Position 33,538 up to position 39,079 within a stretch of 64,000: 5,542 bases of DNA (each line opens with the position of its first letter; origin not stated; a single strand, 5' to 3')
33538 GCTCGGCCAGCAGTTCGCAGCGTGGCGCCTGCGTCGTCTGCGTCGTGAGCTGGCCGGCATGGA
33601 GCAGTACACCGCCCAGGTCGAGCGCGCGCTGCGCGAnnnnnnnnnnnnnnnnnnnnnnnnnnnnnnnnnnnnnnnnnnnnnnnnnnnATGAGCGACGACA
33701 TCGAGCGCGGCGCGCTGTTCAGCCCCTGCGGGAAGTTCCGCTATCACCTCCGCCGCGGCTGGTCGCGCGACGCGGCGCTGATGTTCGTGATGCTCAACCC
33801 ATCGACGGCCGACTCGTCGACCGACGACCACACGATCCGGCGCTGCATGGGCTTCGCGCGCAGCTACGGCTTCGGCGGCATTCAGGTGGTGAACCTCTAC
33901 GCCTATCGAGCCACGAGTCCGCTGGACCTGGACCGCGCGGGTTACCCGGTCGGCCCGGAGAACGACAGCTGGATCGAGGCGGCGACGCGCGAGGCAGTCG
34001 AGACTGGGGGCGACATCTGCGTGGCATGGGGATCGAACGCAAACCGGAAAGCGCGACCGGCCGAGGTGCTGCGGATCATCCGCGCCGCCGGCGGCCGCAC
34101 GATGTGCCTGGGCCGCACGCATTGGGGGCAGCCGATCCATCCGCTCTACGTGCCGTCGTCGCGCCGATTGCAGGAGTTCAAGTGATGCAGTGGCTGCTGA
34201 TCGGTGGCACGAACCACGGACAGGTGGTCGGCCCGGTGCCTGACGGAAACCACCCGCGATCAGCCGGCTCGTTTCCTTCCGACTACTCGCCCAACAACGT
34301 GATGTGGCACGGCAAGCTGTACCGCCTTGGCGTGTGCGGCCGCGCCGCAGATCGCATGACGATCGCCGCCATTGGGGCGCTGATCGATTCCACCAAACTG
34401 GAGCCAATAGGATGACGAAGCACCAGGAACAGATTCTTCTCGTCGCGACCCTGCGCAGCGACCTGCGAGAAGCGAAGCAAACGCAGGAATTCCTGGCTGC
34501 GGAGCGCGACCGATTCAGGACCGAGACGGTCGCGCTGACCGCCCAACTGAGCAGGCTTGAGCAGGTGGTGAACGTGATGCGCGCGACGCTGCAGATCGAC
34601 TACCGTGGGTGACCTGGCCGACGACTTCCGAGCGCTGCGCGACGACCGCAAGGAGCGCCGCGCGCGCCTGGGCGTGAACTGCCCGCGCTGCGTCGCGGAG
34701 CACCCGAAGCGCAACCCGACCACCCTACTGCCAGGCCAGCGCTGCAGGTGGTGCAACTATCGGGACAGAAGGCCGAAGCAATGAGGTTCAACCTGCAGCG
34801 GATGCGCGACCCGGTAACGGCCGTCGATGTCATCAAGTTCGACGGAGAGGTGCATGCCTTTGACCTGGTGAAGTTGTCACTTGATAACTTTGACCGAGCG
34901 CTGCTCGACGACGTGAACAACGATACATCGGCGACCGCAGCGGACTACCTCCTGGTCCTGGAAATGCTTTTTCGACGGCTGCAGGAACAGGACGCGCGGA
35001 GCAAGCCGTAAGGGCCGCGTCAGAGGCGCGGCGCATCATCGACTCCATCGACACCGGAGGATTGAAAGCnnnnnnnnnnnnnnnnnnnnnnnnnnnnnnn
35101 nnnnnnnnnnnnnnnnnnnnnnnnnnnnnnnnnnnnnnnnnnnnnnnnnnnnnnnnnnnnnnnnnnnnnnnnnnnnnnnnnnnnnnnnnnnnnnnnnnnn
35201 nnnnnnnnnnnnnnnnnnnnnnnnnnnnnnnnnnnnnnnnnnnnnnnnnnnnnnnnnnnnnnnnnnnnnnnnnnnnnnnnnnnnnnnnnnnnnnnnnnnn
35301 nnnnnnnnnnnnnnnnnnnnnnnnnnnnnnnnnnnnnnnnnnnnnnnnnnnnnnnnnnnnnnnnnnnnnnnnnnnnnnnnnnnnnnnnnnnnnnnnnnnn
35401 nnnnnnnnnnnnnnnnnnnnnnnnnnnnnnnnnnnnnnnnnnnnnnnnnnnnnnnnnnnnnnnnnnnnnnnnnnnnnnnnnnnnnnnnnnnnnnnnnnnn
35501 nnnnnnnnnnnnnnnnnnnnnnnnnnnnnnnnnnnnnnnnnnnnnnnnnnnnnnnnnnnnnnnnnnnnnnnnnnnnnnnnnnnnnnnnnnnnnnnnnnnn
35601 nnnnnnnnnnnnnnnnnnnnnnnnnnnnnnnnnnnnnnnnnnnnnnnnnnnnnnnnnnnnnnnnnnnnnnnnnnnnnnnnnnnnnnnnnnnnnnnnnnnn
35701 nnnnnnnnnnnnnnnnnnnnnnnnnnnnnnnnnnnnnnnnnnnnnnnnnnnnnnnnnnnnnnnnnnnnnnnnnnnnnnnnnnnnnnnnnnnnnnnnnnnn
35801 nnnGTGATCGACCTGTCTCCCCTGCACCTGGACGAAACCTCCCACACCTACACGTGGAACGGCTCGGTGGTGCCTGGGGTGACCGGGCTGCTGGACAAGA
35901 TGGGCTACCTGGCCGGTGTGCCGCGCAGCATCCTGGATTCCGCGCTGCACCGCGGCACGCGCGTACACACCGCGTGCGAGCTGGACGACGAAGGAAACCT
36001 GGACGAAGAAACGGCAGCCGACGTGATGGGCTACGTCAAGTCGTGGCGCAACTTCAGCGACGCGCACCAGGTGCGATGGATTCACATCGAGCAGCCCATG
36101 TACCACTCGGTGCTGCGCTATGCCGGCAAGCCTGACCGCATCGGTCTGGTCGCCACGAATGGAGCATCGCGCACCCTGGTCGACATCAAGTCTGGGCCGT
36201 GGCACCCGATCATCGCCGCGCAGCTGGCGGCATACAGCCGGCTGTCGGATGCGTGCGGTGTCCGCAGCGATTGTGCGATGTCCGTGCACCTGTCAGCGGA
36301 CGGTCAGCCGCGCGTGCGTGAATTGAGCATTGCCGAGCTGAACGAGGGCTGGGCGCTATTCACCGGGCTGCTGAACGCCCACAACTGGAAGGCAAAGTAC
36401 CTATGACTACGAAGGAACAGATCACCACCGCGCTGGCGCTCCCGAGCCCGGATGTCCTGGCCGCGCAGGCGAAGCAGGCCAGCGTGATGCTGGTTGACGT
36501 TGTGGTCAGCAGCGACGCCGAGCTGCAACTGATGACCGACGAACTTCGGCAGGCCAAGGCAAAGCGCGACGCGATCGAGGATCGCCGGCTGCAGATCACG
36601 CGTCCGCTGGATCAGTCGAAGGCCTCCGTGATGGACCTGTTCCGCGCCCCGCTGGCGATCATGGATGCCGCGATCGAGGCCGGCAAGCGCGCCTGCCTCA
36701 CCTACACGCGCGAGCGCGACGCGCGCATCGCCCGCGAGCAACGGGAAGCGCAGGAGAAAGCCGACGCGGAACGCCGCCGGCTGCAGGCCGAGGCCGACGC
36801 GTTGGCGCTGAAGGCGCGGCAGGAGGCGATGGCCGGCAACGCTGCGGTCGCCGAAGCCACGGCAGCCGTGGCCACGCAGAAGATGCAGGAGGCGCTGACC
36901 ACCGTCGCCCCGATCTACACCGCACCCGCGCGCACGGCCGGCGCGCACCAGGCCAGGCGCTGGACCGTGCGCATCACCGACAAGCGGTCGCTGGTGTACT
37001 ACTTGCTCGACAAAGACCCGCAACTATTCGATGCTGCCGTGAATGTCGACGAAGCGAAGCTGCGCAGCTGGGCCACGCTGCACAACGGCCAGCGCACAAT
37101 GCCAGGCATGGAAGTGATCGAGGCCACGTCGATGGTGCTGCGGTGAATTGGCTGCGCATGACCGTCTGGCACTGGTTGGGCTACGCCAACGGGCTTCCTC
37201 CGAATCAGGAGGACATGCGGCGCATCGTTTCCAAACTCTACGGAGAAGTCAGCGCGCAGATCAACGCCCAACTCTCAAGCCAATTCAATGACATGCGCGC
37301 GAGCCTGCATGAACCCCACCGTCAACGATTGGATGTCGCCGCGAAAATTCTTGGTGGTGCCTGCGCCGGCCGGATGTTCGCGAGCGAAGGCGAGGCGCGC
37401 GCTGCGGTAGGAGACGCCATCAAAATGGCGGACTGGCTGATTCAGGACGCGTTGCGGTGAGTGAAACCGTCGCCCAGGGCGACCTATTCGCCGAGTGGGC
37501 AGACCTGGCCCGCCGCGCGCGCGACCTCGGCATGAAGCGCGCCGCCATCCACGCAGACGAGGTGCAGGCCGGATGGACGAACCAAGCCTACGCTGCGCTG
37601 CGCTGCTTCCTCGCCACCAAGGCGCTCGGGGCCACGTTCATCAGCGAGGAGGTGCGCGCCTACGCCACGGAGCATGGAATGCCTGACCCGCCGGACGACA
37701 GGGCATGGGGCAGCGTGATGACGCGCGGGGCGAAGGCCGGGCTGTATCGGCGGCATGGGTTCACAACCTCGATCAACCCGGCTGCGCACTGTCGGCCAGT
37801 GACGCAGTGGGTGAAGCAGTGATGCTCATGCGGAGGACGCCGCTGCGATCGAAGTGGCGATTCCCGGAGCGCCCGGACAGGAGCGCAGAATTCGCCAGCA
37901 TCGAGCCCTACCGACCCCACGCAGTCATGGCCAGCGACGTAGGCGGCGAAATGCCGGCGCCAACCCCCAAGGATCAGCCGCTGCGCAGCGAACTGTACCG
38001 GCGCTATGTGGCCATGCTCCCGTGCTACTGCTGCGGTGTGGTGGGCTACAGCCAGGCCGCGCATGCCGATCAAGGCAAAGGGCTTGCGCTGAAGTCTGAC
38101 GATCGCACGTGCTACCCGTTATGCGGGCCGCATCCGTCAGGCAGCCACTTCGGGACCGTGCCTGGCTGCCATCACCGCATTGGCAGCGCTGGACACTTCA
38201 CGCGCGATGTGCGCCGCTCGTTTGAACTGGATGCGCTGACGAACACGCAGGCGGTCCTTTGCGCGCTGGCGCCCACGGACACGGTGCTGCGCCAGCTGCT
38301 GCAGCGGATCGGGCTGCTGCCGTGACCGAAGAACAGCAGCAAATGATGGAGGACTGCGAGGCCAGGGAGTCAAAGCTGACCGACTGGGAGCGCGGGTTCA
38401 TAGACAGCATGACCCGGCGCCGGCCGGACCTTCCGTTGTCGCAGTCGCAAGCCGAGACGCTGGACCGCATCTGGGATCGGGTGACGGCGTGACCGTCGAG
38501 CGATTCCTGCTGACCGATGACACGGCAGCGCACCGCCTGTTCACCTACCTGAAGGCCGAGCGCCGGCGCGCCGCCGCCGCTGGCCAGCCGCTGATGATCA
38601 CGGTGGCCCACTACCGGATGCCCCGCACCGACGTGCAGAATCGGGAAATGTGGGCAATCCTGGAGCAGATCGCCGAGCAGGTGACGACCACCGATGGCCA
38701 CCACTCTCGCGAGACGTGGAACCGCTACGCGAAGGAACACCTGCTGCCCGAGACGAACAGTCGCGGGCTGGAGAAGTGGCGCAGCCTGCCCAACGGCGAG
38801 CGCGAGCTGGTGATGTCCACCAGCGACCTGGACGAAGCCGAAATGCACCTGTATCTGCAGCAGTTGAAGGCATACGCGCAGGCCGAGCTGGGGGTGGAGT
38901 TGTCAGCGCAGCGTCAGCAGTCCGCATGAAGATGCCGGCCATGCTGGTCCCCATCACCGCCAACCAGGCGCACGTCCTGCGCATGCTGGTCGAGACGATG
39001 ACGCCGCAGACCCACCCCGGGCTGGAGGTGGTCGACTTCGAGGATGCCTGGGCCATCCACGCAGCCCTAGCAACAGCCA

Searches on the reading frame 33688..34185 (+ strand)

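Call 86: search_protein_families(library=pfam, proteins=[window:33688-34185:+], max_evalue=0.001)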
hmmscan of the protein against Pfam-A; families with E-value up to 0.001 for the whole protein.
window:33688-34185:+ (165 aa): 1 family
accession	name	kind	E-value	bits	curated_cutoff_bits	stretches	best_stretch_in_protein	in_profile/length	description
PF07799.17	DUF1643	-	3.9e-40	137.4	22.5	1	18-153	1-134/134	Protein of unknown function (DUF1643)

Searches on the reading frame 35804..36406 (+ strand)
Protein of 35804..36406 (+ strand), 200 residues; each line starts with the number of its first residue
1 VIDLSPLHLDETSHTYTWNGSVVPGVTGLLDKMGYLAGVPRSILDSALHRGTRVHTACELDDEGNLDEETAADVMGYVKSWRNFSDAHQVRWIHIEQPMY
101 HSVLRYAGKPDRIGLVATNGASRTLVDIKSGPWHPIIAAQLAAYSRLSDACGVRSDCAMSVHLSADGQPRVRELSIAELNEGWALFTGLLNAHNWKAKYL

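Call 31: search_protein_families(library=phrogs, proteins=[window:35804-36406:+], max_evalue=0.001)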
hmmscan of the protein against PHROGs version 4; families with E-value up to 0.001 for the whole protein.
window:35804-36406:+ (200 aa): 2 families
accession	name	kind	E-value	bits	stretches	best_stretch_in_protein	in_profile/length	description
phrog_298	-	DNA, RNA and nucleotide metabolism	3.4e-24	86.7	1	10-199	52-262/293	exonuclease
phrog_466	-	DNA, RNA and nucleotide metabolism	8.1e-11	42.9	1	49-183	213-364/446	exonuclease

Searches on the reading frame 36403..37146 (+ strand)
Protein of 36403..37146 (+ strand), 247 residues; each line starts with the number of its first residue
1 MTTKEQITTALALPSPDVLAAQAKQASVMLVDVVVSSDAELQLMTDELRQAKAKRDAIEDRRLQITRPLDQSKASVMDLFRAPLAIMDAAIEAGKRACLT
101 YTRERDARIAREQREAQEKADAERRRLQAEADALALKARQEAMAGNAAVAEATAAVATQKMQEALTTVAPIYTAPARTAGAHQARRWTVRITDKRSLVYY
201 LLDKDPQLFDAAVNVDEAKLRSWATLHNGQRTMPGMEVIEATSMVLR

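Call 31: search_protein_families(library=phrogs, proteins=[window:36403-37146:+], max_evalue=0.001)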
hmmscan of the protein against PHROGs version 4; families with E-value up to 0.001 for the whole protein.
window:36403-37146:+ (247 aa): 1 family
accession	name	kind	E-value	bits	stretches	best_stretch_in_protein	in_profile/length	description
phrog_10477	-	DNA, RNA and nucleotide metabolism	2.4e-15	58.1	1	35-244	39-242/243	exonuclease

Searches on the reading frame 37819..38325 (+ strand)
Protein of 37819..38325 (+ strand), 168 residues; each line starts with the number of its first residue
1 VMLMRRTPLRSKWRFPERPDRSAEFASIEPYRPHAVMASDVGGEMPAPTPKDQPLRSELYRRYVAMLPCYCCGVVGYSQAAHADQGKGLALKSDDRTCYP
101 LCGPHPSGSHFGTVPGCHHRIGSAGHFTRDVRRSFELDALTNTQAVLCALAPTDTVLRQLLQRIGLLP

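Call 65: search_protein_families(library=pfam, proteins=[window:37819-38325:+], max_evalue=0.001)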
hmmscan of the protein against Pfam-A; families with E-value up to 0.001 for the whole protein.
window:37819-38325:+ (168 aa): 1 family
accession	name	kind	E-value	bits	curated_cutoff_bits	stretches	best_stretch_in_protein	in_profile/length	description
PF06147.18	DUF968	-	0.00015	22.3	27.8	1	48-106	80-139/171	Protein of unknown function (DUF968)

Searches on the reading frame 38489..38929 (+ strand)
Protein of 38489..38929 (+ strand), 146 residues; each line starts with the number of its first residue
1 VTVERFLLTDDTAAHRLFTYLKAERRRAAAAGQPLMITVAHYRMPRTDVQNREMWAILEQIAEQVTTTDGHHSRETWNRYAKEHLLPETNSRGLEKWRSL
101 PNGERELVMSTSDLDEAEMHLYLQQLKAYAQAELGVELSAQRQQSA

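Call 65: search_protein_families(library=pfam, proteins=[window:38489-38929:+], max_evalue=0.001)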
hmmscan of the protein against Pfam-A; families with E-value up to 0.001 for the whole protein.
window:38489-38929:+ (146 aa): 1 family
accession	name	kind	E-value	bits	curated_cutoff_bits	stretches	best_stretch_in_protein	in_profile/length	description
PF05772.17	NinB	-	1.3e-07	31.9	23.8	1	6-131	5-124/131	NinB protein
